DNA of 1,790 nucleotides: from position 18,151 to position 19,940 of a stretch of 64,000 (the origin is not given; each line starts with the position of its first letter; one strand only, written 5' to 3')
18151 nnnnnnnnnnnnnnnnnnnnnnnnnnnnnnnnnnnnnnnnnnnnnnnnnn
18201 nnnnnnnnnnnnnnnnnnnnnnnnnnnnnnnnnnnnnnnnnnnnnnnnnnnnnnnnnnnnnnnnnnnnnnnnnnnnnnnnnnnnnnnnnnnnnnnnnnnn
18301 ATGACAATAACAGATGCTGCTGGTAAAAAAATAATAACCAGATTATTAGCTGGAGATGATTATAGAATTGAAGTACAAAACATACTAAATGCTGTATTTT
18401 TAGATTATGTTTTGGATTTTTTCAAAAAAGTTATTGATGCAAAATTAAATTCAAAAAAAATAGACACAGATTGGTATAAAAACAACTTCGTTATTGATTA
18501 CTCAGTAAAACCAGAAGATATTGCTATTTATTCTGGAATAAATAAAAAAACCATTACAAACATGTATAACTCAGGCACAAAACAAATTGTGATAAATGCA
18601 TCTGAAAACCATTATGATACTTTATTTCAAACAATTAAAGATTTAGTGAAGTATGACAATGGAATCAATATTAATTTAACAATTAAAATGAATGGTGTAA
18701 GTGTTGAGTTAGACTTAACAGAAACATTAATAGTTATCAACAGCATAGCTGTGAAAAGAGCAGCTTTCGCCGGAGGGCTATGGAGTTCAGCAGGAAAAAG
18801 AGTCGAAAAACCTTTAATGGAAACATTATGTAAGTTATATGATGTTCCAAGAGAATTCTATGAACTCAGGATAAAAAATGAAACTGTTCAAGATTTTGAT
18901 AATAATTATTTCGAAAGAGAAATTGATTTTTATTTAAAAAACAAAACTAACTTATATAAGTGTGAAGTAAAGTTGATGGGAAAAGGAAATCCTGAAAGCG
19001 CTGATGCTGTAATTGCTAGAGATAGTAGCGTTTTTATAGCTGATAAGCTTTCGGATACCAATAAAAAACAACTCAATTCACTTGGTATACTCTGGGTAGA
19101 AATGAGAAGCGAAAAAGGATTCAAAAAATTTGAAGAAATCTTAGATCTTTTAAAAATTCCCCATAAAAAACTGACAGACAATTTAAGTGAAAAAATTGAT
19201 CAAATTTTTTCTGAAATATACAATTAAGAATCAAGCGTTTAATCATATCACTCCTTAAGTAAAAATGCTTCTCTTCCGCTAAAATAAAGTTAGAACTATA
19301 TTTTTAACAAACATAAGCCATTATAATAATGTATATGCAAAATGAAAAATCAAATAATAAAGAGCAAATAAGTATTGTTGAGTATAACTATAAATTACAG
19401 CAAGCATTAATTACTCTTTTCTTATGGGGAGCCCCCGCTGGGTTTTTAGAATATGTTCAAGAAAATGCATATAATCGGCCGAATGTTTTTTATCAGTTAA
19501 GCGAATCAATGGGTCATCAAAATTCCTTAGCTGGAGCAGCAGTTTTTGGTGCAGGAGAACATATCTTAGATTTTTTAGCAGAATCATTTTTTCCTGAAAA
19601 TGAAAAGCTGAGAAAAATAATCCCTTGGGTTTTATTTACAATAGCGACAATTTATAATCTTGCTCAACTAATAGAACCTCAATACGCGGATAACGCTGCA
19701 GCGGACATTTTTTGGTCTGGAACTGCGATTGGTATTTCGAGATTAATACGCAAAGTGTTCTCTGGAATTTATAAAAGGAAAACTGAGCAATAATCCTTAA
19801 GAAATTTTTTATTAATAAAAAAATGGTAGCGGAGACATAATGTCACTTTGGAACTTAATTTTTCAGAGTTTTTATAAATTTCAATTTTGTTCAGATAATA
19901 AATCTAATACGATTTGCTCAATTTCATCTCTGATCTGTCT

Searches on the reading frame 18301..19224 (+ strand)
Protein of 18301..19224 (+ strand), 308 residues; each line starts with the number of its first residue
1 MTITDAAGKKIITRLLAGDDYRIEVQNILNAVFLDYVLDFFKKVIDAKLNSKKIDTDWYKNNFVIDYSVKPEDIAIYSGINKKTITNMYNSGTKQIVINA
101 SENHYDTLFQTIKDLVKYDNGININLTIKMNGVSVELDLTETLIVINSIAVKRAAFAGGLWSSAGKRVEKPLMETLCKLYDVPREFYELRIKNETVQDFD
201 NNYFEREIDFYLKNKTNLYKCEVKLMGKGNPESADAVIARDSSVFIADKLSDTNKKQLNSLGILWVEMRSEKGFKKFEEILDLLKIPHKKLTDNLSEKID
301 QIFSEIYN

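Call 3: search_protein_families(library=pfam, proteins=[window:18301-19224:+], max_evalue=1)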
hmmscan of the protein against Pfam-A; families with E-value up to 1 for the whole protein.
window:18301-19224:+ (308 aa): 2 families
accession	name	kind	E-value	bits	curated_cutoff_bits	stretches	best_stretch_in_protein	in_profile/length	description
PF09516.16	RE_CfrBI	-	1.6e-20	73.9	25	1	9-252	5-254/257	CfrBI restriction endonuclease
PF20469.4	OLD-like_TOPRIM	-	0.0012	19.8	23.2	1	252-294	24-66/67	Overcoming lysogenization defect protein-like, TOPRIM domain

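Call 4: search_protein_families(library=ncbifam, proteins=[window:18301-19224:+], max_evalue=1)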
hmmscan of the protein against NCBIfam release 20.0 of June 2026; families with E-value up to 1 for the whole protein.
window:18301-19224:+ (308 aa): 3 families
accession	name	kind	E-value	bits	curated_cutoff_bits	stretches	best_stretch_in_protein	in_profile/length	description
TIGR01837.1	PHA_granule_1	subfamily_domain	0.02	14.9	94.7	1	275-306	81-112/118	poly(hydroxyalkanoate) granule-associated protein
TIGR01768.1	GGGP-family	subfamily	0.048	13.2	113.25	1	78-151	13-86/224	geranylgeranylglyceryl phosphate synthase family protein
NF009442.0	PRK12798.1-4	equivalog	0.12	11.6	462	1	213-271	93-151/446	chemotaxis protein MotC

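Call 5: search_protein_families(library=padloc, proteins=[window:18301-19224:+], max_evalue=1)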
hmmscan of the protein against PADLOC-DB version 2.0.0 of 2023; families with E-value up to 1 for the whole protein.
window:18301-19224:+ (308 aa): 1 family
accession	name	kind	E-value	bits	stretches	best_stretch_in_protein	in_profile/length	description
PDLC03496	REase_II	-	2.7e-102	340.5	1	1-303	1-305/311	Type II restriction enzyme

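Call 10: search_solved_structures(query=window:18301-19224:+, max_evalue=10)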
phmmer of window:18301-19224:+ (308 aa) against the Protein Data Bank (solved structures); distinct sequences matched with E-value up to 10: 3.
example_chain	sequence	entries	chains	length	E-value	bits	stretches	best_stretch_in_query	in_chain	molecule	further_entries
9lds_A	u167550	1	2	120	0.55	13.2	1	54-104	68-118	H145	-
9lme_C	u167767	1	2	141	1.6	11.6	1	54-106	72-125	T3CL11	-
9q3j_A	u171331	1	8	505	2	11.3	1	70-139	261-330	DUF2088 domain-containing protein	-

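Call 12: find_homologous_proteins(query=window:18301-19224:+, max_evalue=0.00001)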
Query window:18301-19224:+ (308 aa): 4675 proteins with E <= 0.00001 among 6096 candidates; the best 120 are listed.
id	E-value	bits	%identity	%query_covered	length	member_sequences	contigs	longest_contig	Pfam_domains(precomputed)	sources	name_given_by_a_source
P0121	1.4e-196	670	100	100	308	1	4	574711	PF09516.17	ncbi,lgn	-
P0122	2.8e-196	669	100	100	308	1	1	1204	PF09516.17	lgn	-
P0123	4.6e-196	668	100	100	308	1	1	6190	PF09516.17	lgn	-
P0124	2.1e-195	666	99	100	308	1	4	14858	PF09516.17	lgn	-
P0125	8.5e-145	500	74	100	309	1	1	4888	PF09516.17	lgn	-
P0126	1.5e-143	496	73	100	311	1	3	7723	PF09516.17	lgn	-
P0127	3.0e-139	482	71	100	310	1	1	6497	PF09516.17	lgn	-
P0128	1.1e-117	411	62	100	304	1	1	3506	PF09516.17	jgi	jgi:DNA-dependent RNA polymerase auxiliary subunit epsilon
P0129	1.4e-117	411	63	100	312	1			PF09516.17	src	-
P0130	2.8e-117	410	62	100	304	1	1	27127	PF09516.17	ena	-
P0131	4.5e-117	409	61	100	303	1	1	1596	PF09516.17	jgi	jgi:DNA-dependent RNA polymerase auxiliary subunit epsilon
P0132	7.6e-117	408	62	100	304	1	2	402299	PF09516.17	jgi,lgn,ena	-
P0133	8.5e-117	408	62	100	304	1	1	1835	PF09516.17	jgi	-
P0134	1.5e-116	407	62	100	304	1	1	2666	PF09516.17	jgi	-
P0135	2.0e-116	407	61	100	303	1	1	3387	PF09516.17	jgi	-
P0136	2.2e-116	407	62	100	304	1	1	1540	PF09516.17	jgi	-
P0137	2.2e-116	407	62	99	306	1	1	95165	PF09516.17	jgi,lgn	jgi:hypothetical protein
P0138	2.7e-116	406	62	100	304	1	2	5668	PF09516.17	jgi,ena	jgi:hypothetical protein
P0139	3.2e-116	406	61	100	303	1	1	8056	PF09516.17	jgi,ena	-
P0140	3.5e-116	406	61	100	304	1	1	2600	PF09516.17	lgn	-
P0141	4.6e-116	406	61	100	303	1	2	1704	PF09516.17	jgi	-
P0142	4.7e-116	406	61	100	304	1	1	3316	PF09516.17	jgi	-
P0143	5.2e-116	406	62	100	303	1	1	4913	PF09516.17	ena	-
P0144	5.7e-116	405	61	100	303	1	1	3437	PF09516.17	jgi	-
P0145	6.1e-116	405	63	100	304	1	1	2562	PF09516.17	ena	-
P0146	6.3e-116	405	61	100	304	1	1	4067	PF09516.17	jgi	jgi:hypothetical protein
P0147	6.9e-116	405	62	100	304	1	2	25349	PF09516.17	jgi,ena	-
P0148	7.8e-116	405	63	100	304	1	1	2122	PF09516.17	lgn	-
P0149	9.6e-116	405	61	100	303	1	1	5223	PF09516.17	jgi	-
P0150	1.0e-115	405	60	100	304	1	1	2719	PF09516.17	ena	-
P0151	1.0e-115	405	63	100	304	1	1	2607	PF09516.17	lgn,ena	-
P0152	1.2e-115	404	62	99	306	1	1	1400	PF09516.17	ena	-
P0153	1.3e-115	404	63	100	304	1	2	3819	PF09516.17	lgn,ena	-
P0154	1.5e-115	404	61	100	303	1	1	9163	PF09516.17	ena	-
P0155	1.6e-115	404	62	99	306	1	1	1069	PF09516.17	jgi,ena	-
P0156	1.6e-115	404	63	100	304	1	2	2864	PF09516.17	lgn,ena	-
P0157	1.8e-115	404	63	100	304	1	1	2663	PF09516.17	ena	-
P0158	2.0e-115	404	63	100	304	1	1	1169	PF09516.17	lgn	-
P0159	2.0e-115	404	61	100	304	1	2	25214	PF09516.17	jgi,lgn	-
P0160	2.2e-115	403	63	100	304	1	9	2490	PF09516.17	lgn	-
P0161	2.3e-115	403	63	100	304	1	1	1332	PF09516.17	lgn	-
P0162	2.5e-115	403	63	100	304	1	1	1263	PF09516.17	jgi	jgi:hypothetical protein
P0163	2.6e-115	403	61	100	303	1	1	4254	PF09516.17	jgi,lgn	jgi:hypothetical protein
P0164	2.7e-115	403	63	100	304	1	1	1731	PF09516.17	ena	-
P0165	2.8e-115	403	63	100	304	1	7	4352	PF09516.17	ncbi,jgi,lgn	jgi:hypothetical protein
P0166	3.0e-115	403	63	100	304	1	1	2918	PF09516.17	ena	-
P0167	3.0e-115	403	61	100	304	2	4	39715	PF09516.17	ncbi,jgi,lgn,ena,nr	ncbi:MAG TPA: CfrBI family restriction endonuclease [Bacteroidota bacterium]|nr:CfrBI family restric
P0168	3.1e-115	403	63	100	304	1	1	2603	PF09516.17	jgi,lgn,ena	jgi:hypothetical protein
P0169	3.2e-115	403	60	100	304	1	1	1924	PF09516.17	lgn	-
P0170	3.4e-115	403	63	100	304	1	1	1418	PF09516.17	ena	-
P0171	3.4e-115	403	63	100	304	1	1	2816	PF09516.17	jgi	-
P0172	3.5e-115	403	63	100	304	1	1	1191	PF09516.17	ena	-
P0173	3.6e-115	403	61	100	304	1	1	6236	PF09516.17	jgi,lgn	jgi:hypothetical protein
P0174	3.7e-115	403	63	100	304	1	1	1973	PF09516.17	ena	-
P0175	3.7e-115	403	63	100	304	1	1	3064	PF09516.17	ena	-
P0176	3.8e-115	403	63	100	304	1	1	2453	PF09516.17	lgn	-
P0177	4.2e-115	403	63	100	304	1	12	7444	PF09516.17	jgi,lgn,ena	-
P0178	4.2e-115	403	63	100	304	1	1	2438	PF09516.17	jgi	-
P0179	4.3e-115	403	61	100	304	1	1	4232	PF09516.17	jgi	-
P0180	4.6e-115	402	63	100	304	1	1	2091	PF09516.17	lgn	-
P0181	4.8e-115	402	60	100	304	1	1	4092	PF09516.17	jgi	-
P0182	5.3e-115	402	61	100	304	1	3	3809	PF09516.17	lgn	-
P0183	5.8e-115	402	63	100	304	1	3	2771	PF09516.17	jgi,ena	-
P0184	5.9e-115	402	61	100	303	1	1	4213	PF09516.17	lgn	-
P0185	5.9e-115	402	60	100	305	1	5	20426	PF09516.17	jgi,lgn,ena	-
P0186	6.4e-115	402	61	100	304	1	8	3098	PF09516.17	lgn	-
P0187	6.5e-115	402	60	100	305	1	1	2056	PF09516.17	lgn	-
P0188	6.5e-115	402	63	100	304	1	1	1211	PF09516.17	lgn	-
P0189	6.8e-115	402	61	100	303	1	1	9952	PF09516.17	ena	-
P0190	6.9e-115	402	63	100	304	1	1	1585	PF09516.17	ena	-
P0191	7.1e-115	402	63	100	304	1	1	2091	PF09516.17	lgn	-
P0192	7.3e-115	402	61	100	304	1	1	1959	PF09516.17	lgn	-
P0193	8.1e-115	402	61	100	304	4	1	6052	PF09516.17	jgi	jgi:hypothetical protein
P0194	8.2e-115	402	63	100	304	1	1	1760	PF09516.17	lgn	-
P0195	8.6e-115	402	61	100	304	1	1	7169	PF09516.17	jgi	jgi:hypothetical protein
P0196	9.0e-115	401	63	100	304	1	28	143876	PF09516.17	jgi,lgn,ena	jgi:hypothetical protein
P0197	1.1e-114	401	60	100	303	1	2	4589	PF09516.17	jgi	-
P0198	1.2e-114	401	63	100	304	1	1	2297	PF09516.17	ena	-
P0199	1.5e-114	401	63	100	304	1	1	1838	PF09516.17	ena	-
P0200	1.7e-114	401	63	100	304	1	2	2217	PF09516.17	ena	-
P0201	2.0e-114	400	61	100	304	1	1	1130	PF09516.17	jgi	-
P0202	2.0e-114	400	61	100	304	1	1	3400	PF09516.17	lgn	-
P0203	2.1e-114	400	61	100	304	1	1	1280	PF09516.17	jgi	jgi:hypothetical protein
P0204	2.2e-114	400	60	100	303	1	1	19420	PF09516.17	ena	-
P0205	2.2e-114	400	62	100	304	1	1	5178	PF09516.17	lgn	-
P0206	2.4e-114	400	60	100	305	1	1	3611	PF09516.17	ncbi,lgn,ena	-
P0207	2.9e-114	400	61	100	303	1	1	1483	PF09516.17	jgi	-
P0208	3.0e-114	400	62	100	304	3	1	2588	PF09516.17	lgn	-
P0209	3.1e-114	400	61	100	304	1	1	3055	PF09516.17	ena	-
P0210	4.0e-114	399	63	100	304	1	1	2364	PF09516.17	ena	-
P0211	4.2e-114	399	60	100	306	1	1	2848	PF09516.17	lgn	-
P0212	4.3e-114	399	61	100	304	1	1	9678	PF09516.17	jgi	-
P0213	4.6e-114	399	61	100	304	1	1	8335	PF09516.17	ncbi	-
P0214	5.5e-114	399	59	100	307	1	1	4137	PF09516.17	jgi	-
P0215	5.6e-114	399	61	100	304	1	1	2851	PF09516.17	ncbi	ncbi:MAG: CfrBI family restriction endonuclease [Candidatus Omnitrophota bacterium]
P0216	6.4e-114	399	61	100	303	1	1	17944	PF09516.17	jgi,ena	-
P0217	7.0e-114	399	62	100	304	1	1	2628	PF09516.17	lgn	-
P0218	7.1e-114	399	60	100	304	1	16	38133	PF09516.17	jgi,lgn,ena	-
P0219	8.0e-114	398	61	100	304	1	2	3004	PF09516.17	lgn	-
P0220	8.1e-114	398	61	100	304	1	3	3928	PF09516.17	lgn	-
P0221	9.1e-114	398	61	100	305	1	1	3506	PF09516.17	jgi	jgi:hypothetical protein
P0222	1.0e-113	398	61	100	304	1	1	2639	PF09516.17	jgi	jgi:hypothetical protein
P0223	1.1e-113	398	60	100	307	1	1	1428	PF09516.17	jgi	-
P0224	1.1e-113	398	61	100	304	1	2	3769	PF09516.17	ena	-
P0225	1.2e-113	398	60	100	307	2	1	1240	PF09516.17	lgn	-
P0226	1.2e-113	398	59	100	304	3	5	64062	PF09516.17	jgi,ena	-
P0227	1.2e-113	398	61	100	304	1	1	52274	PF09516.17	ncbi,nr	ncbi:MAG: hypothetical protein KatS3mg036_0129 [Ignavibacterium sp.]|nr:MAG: hypothetical protein Ka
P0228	1.2e-113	398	62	99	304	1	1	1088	PF09516.17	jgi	-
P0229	1.3e-113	398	61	100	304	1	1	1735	PF09516.17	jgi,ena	-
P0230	1.5e-113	397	60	100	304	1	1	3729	PF09516.17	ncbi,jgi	jgi:hypothetical protein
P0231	1.6e-113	397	61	100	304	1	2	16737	PF09516.17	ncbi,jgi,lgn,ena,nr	ncbi:MAG TPA: CfrBI family restriction endonuclease [Ignavibacteria bacterium]|nr:CfrBI family restr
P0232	1.8e-113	397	60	100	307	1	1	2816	PF09516.17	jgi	-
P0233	2.0e-113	397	59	100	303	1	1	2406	PF09516.17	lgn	-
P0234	2.0e-113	397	61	100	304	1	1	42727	PF09516.17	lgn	-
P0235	2.1e-113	397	61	100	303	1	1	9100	PF09516.17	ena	-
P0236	2.2e-113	397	61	100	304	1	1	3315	PF09516.17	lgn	-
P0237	2.3e-113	397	61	100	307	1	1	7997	PF09516.17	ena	-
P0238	2.4e-113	397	61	100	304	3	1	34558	PF09516.17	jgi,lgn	jgi:hypothetical protein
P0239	2.4e-113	397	60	100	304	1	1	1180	PF09516.17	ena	-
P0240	2.5e-113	397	61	100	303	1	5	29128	PF09516.17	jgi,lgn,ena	-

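Call 14: find_encoding_contigs(protein=P0121, flank=6000, max_places=4)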
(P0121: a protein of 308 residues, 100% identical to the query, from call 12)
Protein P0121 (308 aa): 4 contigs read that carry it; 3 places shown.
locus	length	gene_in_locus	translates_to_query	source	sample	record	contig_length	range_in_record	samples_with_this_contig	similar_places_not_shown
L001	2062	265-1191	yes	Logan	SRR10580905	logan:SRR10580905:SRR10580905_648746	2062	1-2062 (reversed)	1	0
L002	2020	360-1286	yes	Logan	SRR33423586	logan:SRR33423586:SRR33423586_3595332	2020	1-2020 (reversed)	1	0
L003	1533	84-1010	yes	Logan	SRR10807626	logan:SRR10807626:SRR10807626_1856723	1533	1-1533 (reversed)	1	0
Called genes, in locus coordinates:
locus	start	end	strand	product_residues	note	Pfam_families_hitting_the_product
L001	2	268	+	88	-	?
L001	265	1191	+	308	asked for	PF09516:RE_CfrBI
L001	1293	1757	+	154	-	-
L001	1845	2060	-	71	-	?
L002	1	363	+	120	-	?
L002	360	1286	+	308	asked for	PF09516:RE_CfrBI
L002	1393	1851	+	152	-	-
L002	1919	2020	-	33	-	?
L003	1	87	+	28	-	?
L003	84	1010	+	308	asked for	PF09516:RE_CfrBI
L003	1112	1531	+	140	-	?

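Call 19: search_dna_similar(query=window:18301-19224:+, collection=plasmids, mode=protein, max_evalue=0.001, max_rows=20)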
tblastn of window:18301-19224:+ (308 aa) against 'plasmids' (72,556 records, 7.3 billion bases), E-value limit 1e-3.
No match.

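Call 32: predict_structure(alignment_id=A2)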
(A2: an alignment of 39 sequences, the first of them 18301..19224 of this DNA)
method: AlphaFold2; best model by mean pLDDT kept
length: 308 residues; sequences in the alignment: 39
mean_pLDDT: 67.6   pTM: 0.63
mean pLDDT of the five models: 67.6, 66.3, 64.4, 63.2, 60.2
residues with pLDDT >= 90: 59; 70-90: 88; 50-70: 76; < 50: 85
segments of 3 or more residues with pLDDT < 50: 71-144, 227-237
pLDDT, mean of each block of 10 residues (from residue 1): 77 89 70 65 71 71 60 41 42 32 42 43 39 40 50 60 71 93 90 68 63 91 64 47 87 85 90 90 95 86 86
secondary structure, 60 per line:
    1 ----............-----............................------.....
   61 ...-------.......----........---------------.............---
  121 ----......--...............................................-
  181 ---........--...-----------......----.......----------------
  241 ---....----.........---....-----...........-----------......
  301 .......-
elements in order: H5-16 H22-49 H56-63 H71-77 H82-89 H105-117 E125-130 E133-138 H139-179 E187-191 E194-196 E208-213 E218-224 E244-247 H252-260 E264-267 H273-283 H295-307

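Call 50: list_cluster_members(proteins=[window:18301-19224:+, window:16937-18301:+])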
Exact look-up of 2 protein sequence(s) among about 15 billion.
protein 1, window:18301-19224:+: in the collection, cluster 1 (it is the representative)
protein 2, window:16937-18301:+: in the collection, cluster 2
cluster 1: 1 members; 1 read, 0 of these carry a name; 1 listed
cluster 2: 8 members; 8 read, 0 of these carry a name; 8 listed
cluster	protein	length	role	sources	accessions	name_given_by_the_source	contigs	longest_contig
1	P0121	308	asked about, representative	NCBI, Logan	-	-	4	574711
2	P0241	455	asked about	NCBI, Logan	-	-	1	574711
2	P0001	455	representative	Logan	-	-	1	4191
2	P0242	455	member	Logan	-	-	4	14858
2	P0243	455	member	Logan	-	-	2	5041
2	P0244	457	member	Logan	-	-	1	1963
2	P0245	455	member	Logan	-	-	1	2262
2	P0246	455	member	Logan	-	-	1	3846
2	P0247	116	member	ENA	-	-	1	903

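Call 85: fold_search(model_id=the predicted structure, library=pdb)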
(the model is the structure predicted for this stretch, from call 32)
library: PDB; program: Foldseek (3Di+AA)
matches with E <= 10: 350; with E <= 0.001: 0
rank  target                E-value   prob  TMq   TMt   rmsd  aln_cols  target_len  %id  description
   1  1xmx                  1.9e-02  0.82  0.24  0.20  13.1       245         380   11  Crystal structure of protein VC1899 from Vibrio cholerae (released 2004-11-16)
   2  2fyw_C                6.0e-02  0.66  0.15  0.17  13.5       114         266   13  Crystal Structure of a Conserved Protein of Unknown Function from Streptococcus pneumoniae (released 2006-03-21)
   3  3wsd_A                1.4e-01  0.44  0.17  0.20  13.7       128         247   17  Oxidized HcgD from Methanocaldococcus jannaschii (released 2014-08-27)
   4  2nyd_A                1.4e-01  0.11  0.13  0.14  22.2       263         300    9  Crystal structure of Staphylococcus aureus hypothetical protein SA1388 (released 2007-01-09)
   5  3wsf_E                1.5e-01  0.44  0.17  0.20  13.6       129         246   17  Oxidized HcgD from Methanocaldococcus jannaschii with citrate (released 2014-08-27)
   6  2gx8_B                1.9e-01  0.10  0.15  0.13  22.3       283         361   10  The Crystal Structure of Bacillus cereus protein related to NIF3 (released 2006-05-16)
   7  3sbo_B                2.1e-01  0.47  0.15  0.11  12.4        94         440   10  Structure of E.coli GDH from native source (released 2012-03-21)
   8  4iwg_A                2.2e-01  0.35  0.17  0.20  13.7       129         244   19  Crystal Structure of the Conserved Hypothetical Protein MJ0927 from Methanocaldococcus jannaschii (in C2221 form) (released 2014-01-29)
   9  1cxu                  2.6e-01  0.25  0.09  0.18  13.9        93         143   13  1.42A RESOLUTION ASV INTEGRASE CORE DOMAIN FROM CITRATE (released 1999-09-08)
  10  1nmo_A                2.9e-01  0.69  0.14  0.17   9.7        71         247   13  Structural genomics, protein ybgI, unknown function (released 2004-01-20)
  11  1gn1_C                3.0e-01  0.69  0.13  0.24   5.6        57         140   14  crystal structure of the mouse CCT gamma apical domain (monoclinic) (released 2002-06-18)
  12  3wse_A                3.0e-01  0.47  0.19  0.23   9.2       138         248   16  Reduced HcgD from Methanocaldococcus jannaschii (released 2014-08-27)
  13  4fcc_A                3.4e-01  0.11  0.16  0.12  25.3       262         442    7  Glutamate dehydrogenase from E. coli (released 2012-09-26)
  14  2gx8_C                3.6e-01  0.10  0.14  0.13  18.2       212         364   11  The Crystal Structure of Bacillus cereus protein related to NIF3 (released 2006-05-16)
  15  3lnl_A                3.6e-01  0.09  0.14  0.14  22.5       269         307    8  Crystal structure of Staphylococcus aureus protein SA1388 (released 2010-03-16)
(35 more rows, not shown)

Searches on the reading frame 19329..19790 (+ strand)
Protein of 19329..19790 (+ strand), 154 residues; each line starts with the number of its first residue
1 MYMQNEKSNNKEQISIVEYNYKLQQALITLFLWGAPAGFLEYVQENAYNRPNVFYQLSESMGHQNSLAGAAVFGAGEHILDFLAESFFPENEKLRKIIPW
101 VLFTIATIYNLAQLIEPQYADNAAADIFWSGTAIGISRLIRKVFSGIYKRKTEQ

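Call 3: search_protein_families(library=pfam, proteins=[window:19329-19790:+], max_evalue=1)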
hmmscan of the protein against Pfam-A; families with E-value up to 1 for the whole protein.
window:19329-19790:+ (154 aa): 1 family
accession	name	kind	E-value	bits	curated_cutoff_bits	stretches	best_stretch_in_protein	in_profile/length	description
PF24213.1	DUF7434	-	0.26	11.8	27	0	66-75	13-22/40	Family of unknown function (DUF7434)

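Call 4: search_protein_families(library=ncbifam, proteins=[window:19329-19790:+], max_evalue=1)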
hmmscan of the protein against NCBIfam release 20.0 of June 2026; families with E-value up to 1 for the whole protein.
window:19329-19790:+ (154 aa): 0 families

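Call 5: search_protein_families(library=padloc, proteins=[window:19329-19790:+], max_evalue=1)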
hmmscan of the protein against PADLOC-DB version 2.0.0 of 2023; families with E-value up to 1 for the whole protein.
window:19329-19790:+ (154 aa): 0 families
